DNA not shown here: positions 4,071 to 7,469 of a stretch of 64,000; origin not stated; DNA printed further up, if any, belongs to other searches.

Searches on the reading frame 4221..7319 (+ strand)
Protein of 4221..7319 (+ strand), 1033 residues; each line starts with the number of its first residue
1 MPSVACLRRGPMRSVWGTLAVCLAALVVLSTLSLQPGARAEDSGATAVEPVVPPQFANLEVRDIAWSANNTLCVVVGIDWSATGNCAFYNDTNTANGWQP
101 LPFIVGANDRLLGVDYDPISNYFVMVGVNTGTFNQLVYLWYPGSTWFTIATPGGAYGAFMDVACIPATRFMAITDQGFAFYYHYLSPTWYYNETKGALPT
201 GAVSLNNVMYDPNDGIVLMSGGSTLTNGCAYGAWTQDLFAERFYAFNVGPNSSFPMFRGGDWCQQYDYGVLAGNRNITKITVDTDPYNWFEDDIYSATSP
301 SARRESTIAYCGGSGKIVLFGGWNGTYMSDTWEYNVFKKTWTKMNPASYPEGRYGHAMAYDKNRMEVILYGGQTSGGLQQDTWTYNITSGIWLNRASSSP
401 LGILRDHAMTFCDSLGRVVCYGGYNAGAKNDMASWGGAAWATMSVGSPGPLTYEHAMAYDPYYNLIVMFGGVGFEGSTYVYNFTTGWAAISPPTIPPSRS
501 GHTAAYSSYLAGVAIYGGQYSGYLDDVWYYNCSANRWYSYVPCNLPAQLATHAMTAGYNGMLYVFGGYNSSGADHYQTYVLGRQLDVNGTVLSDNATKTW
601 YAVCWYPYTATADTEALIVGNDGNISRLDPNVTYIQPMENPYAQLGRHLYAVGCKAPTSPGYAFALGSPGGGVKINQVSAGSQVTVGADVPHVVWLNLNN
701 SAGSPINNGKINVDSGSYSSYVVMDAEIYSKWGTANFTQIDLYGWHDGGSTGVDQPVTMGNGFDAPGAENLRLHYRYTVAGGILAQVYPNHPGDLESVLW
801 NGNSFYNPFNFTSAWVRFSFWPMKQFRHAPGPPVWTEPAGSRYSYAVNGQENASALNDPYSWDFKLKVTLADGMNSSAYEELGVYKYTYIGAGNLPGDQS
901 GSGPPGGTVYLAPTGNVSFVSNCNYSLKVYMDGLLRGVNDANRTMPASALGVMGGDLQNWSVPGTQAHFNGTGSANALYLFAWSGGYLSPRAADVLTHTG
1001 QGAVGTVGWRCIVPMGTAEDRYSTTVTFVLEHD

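Call 14: search_protein_families(library=pfam, proteins=[window:4221-7319:+], max_evalue=0.001)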
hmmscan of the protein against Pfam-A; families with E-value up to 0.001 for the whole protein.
window:4221-7319:+ (1033 aa): 8 families
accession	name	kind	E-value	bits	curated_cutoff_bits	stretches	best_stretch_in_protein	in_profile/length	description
PF24681.1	Kelch_KLHDC2_KLHL20_DRC7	-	5.7e-37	127.6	50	4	282-432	31-181/221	KLHDC2/KLHL20/DRC7 Kelch-repeats domain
PF24981.1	Beta-prop_ATRN-LZTR1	-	3.5e-24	86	50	3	320-473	4-169/289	Attractin/LZTR1 beta-propeller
PF13415.12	Kelch_3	-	1.6e-18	66.8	22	1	315-361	2-48/48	Galactose oxidase, central domain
PF13418.12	Kelch_4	-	2.8e-18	66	21.6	1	302-347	1-45/49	Galactose oxidase, central domain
PF13854.13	Kelch_HCF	-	5.6e-09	36.2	113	1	494-574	13-91/345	Host cell factor, Kelch-repeats domain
PF01344.31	Kelch_1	-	1.2e-07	31.6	20.1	1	314-346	11-44/46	Kelch motif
PF13964.12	Kelch_6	-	3.8e-06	27.1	25.3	0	308-346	7-45/50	Kelch motif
PF07646.21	Kelch_2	-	4.4e-05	23.7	21.3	0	308-346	5-46/48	Kelch motif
